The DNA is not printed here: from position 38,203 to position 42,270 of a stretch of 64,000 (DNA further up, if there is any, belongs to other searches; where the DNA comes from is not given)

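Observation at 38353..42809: Secreted ~1256-aa DUF3857/transglutaminase-like protein translationally coupled to a class I glutamine amidotransferase, at the end of the PspA-flotillin locus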

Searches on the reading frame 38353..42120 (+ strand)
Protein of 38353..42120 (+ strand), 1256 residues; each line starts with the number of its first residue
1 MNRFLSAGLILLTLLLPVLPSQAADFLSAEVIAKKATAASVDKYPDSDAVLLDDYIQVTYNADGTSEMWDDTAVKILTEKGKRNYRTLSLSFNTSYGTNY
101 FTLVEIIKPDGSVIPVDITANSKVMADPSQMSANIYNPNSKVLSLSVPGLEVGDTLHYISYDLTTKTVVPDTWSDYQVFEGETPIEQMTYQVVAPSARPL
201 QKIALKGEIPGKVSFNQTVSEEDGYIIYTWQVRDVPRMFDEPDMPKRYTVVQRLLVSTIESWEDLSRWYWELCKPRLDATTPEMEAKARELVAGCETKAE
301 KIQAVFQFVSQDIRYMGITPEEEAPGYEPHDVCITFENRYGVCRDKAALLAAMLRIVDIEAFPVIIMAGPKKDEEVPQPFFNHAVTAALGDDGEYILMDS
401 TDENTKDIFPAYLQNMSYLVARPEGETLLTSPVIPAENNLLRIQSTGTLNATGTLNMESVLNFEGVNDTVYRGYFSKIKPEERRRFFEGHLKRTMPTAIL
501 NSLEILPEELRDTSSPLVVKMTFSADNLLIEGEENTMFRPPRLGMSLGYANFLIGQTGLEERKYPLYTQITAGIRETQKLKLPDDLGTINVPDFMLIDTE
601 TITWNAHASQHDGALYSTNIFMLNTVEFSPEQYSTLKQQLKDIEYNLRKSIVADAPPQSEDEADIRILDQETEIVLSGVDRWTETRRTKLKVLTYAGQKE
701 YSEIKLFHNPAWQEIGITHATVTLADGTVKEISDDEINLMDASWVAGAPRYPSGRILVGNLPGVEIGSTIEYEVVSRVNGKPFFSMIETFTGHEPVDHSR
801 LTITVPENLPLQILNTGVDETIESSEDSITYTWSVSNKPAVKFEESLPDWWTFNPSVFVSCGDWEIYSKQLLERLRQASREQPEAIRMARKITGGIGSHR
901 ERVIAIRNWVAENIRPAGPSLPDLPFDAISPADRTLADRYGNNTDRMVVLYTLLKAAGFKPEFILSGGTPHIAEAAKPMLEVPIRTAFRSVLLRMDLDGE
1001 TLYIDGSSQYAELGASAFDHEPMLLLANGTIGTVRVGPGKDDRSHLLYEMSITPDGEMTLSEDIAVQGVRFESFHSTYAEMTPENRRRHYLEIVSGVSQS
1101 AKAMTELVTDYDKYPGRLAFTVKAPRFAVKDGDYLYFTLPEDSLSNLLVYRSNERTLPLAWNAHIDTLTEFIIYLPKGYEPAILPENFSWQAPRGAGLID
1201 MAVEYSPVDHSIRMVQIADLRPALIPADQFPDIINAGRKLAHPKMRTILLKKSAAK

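Call 6: search_protein_families(library=pfam, proteins=[window:38353-42120:+], max_evalue=0.01)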
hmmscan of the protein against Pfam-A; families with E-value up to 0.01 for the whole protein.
window:38353-42120:+ (1256 aa): 3 families
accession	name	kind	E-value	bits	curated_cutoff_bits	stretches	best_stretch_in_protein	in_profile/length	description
PF12969.12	DUF3857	-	2.4e-52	177.8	24.6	2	681-841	4-169/170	Domain of Unknown Function with PDB structure (DUF3857)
PF01841.26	Transglut_core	-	8.4e-17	61.9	23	2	287-399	3-107/108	Transglutaminase-like superfamily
PF04473.18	DUF553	-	0.00035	20.5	20.5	1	296-400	13-113/140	Transglutaminase-like domain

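Call 7: search_protein_families(library=ncbifam, proteins=[window:38353-42120:+], max_evalue=0.01)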
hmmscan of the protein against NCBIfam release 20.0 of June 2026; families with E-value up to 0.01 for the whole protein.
window:38353-42120:+ (1256 aa): 0 families

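Call 10: search_solved_structures(query=window:38353-42120:+, max_evalue=0.01, show_alignments=2)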
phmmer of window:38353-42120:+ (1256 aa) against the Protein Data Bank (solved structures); distinct sequences matched with E-value up to 0.01: 1.
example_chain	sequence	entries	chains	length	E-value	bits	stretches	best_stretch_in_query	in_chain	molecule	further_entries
3kd4_A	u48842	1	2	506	5.3e-14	54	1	690-972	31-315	Putative protease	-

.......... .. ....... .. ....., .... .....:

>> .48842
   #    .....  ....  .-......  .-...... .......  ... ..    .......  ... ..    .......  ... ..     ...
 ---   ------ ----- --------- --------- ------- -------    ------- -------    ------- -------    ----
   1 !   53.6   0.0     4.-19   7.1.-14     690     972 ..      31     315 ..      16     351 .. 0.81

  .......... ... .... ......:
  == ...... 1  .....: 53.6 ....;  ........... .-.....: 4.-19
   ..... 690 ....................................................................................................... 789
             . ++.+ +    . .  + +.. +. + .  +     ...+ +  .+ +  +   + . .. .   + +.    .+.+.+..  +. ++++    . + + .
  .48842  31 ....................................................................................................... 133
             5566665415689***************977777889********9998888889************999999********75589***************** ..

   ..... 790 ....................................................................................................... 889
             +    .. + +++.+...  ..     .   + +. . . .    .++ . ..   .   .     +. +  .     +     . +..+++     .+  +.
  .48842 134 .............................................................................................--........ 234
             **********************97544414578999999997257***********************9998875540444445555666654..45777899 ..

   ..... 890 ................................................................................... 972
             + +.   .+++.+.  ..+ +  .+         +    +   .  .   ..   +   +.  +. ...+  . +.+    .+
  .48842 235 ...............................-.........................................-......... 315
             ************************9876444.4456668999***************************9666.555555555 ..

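Call 14: find_homologous_proteins(query=window:38353-42120:+, max_evalue=1e-10)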
Query window:38353-42120:+ (1256 aa): 2581 proteins with E <= 1e-10 among 8000 candidates; the best 120 are listed.
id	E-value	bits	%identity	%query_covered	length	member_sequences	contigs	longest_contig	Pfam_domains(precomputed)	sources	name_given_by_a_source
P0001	0.0e+0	2207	75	100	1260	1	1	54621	PF12969.13,PF01841.26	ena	-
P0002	0.0e+0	2038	70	98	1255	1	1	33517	PF12969.13,PF01841.26,PF04473.19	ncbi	-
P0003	0.0e+0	2030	69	98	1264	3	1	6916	PF12969.13,PF01841.26,PF04473.19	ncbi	-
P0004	0.0e+0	2003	69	100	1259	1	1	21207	PF12969.13,PF01841.26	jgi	jgi:transglutaminase-like putative cysteine protease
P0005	0.0e+0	1983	67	100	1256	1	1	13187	PF12969.13,PF01841.26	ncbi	-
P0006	0.0e+0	1970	68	99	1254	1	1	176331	PF12969.13,PF01841.26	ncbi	-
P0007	0.0e+0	1967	67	100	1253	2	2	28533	PF12969.13,PF01841.26,PF04473.19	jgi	-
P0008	0.0e+0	1963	69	96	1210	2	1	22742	PF12969.13,PF01841.26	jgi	jgi:transglutaminase-like putative cysteine protease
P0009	0.0e+0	1961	66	100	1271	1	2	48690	PF12969.13,PF01841.26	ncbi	-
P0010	0.0e+0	1950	66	100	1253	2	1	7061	PF12969.13,PF01841.26,PF04473.19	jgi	-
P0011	0.0e+0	1942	67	100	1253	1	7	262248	PF12969.13,PF01841.26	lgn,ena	-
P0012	0.0e+0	1940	67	100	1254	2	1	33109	PF12969.13,PF01841.26,PF04473.19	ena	-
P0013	0.0e+0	1927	67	100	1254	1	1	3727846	PF12969.13,PF01841.26,PF04473.19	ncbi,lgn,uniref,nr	ncbi:DUF3857 domain-containing protein [Pontiella sulfatireligans]|uniref:Transglutaminase-like doma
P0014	0.0e+0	1927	67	99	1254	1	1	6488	PF12969.13,PF01841.26,PF04473.19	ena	-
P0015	0.0e+0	1923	66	99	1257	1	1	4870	PF12969.13,PF01841.26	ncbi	-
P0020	0.0e+0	1912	66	100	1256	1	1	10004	PF12969.13,PF01841.26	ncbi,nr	ncbi:MAG: DUF3857 domain-containing protein [Kiritimatiellales bacterium]|nr:DUF3857 domain-containi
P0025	0.0e+0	1903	66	100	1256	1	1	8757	PF12969.13,PF01841.26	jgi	-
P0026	0.0e+0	1901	65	100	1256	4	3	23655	PF12969.13,PF01841.26,PF04473.19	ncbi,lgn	-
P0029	0.0e+0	1892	65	100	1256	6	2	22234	PF12969.13,PF01841.26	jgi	jgi:transglutaminase-like putative cysteine protease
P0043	0.0e+0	1866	64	100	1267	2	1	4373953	PF12969.13,PF01841.26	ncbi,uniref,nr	ncbi:hypothetical protein PDESU_02275 [Pontiella desulfatans]|uniref:Transglutaminase-like domain-co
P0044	0.0e+0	1865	64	100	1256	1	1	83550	PF12969.13,PF01841.26,PF04473.19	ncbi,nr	ncbi:DUF3857 domain-containing protein [Pontiellaceae bacterium B12219]|nr:DUF3857 domain-containing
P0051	0.0e+0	1848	63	100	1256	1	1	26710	PF12969.13,PF01841.26,PF04473.19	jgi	jgi:transglutaminase-like putative cysteine protease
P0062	0.0e+0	1810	62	100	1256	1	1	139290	PF12969.13,PF01841.26,PF04473.19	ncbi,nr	ncbi:DUF3857 domain-containing protein [Pontiellaceae bacterium B1224]|nr:DUF3857 domain-containing 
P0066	0.0e+0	1786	62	100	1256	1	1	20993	PF12969.13,PF01841.26,PF04473.19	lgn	-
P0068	0.0e+0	1780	61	100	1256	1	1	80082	PF12969.13,PF01841.26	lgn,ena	-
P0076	0.0e+0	1664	59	100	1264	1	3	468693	PF12970.13,PF12969.13,PF01841.26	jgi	jgi:transglutaminase-like putative cysteine protease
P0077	0.0e+0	1635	94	61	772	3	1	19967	PF12969.13,PF01841.26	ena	-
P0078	0.0e+0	1633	59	98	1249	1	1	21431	PF12970.13,PF12969.13,PF01841.26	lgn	-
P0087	0.0e+0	1376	51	99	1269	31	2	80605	PF12969.13,PF01841.26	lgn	-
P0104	0.0e+0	1249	46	98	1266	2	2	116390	PF12969.13,PF01841.26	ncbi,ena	-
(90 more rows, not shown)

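Call 16: find_encoding_contigs(protein=P0043, flank=10000, max_places=2)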
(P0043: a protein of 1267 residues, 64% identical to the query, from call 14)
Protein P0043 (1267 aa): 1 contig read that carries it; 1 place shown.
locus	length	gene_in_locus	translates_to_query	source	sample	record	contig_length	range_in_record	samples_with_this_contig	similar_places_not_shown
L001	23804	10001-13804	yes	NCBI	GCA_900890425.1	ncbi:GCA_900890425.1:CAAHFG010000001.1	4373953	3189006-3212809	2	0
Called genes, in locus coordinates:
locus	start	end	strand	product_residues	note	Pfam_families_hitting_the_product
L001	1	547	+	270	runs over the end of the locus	PF22435:MRM3-like_sub_bind, PF00588:SpoU_methylase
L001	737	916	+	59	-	-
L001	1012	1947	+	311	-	PF02558:ApbA, PF08546:ApbA_C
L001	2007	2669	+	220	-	PF00970:FAD_binding_6 (faint), PF00175:NAD_binding_1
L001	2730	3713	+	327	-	PF17773:UPF0176_N, PF00581:Rhodanese, PF12368:Rhodanese_C (weak)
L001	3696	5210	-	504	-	PF13567:DUF4131 (weak), PF03772:Competence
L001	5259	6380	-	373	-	PF13439:Glyco_transf_4 (faint), PF13579:Glyco_trans_4_4 (weak)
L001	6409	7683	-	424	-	PF13176:TPR_7 (faint), PF13174:TPR_6 (faint), PF13424:TPR_12 (faint), PF13428:TPR_14 (faint), PF00515:TPR_1 (faint), PF12895:ANAPC3 (weak), PF13432:TPR_16 (weak), PF14559:TPR_19, +3 more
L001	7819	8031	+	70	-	-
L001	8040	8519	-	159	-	PF01475:FUR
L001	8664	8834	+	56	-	PF00037:Fer4, PF14697:Fer4_21, PF12838:Fer4_7, PF13187:Fer4_9, PF25160:LdpA_Fe-S-bd (weak), PF12797:Fer4_2 (weak), PF12837:Fer4_6 (weak), PF00037:Fer4, +5 more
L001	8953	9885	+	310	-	PF13385:Laminin_G_3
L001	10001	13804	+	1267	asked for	PF12969:DUF3857, PF01841:Transglut_core, PF12969:DUF3857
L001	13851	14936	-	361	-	PF03781:FGE-sulfatase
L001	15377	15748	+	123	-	PF01909:NTP_transf_2, PF18765:Polbeta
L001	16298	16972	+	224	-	PF00117:GATase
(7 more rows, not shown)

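Call 17: find_encoding_contigs(protein=P0104, flank=10000, max_places=2)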
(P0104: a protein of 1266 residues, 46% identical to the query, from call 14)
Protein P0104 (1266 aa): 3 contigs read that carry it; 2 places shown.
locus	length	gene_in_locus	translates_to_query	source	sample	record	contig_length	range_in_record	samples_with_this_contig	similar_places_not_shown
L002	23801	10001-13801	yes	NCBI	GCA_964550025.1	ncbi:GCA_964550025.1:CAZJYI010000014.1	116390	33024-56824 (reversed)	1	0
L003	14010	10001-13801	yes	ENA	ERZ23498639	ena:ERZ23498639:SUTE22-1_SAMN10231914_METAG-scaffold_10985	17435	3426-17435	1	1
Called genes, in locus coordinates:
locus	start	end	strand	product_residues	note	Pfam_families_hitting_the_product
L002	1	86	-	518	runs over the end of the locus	PF00586:AIRS, PF02769:AIRS_C, PF02627:CMD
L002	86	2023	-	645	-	PF00009:GTP_EFTU, PF03144:GTP_EFTU_D2 (weak), PF25461:Beta-barrel_SelB, PF09107:WHD_3rd_SelB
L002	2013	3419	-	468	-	PF12390:Se-cys_synth_N, PF03841:SelA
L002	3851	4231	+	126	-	PF05534:HicB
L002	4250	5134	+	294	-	PF06325:PrmA, PF13489:Methyltransf_23, PF05175:MTS (weak), PF13847:Methyltransf_31 (weak), PF13649:Methyltransf_25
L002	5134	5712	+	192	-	PF02834:LigT_PEase, PF10469:AKAP7_NLS, PF13563:2_5_RNA_ligase2, PF02834:LigT_PEase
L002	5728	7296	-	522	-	-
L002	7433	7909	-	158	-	PF05991:NYN_YacP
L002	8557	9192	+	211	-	PF11369:DUF3160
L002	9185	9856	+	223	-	PF11369:DUF3160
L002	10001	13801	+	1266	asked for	PF12969:DUF3857, PF01841:Transglut_core, PF12969:DUF3857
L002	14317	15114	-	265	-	PF07978:NIPSNAP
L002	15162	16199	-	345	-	PF01208:URO-D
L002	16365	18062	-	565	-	PF01266:DAO, PF16901:DAO_C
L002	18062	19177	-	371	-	PF00465:Fe-ADH, PF13685:Fe-ADH_2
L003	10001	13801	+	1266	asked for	PF12969:DUF3857, PF01841:Transglut_core, PF12969:DUF3857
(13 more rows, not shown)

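Call 18: find_encoding_contigs(protein=P0087, flank=10000, max_places=2)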
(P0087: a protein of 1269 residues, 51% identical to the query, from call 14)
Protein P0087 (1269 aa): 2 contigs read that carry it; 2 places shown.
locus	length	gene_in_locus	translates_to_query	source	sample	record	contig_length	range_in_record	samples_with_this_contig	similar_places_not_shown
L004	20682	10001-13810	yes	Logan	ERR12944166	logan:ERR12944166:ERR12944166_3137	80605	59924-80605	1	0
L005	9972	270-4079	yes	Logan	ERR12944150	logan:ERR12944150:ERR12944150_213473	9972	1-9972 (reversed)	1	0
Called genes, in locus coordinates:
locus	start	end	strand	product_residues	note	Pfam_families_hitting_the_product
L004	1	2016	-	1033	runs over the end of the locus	PF12705:PDDEXK_1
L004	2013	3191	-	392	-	PF00155:Aminotran_1_2, PF00266:Aminotran_5 (weak), PF01053:Cys_Met_Meta_PP (faint)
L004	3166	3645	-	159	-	PF13412:HTH_24 (faint), PF13545:HTH_Crp_2 (faint), PF22451:NirdL-like_HTH (weak), PF01037:AsnC_trans_reg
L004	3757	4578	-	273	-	PF09694:Gcw_chp (weak)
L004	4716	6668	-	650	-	PF00133:tRNA-synt_1, PF01406:tRNA-synt_1e (weak), PF09334:tRNA-synt_1g, PF00133:tRNA-synt_1, PF19303:Anticodon_3 (weak), PF01588:tRNA_bind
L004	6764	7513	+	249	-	PF00977:His_biosynth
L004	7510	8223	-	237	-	PF04338:DUF481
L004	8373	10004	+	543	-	PF05681:Fumerase, PF05683:Fumerase_C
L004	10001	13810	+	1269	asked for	PF12969:DUF3857, PF01841:Transglut_core, PF12969:DUF3857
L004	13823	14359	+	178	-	PF04832:SOUL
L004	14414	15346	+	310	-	PF03547:Mem_trans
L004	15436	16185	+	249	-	-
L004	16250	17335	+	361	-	PF00180:Iso_dh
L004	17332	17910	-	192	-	PF01467:CTP_transf_like (faint)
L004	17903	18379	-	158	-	-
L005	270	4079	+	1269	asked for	PF12969:DUF3857, PF01841:Transglut_core, PF12969:DUF3857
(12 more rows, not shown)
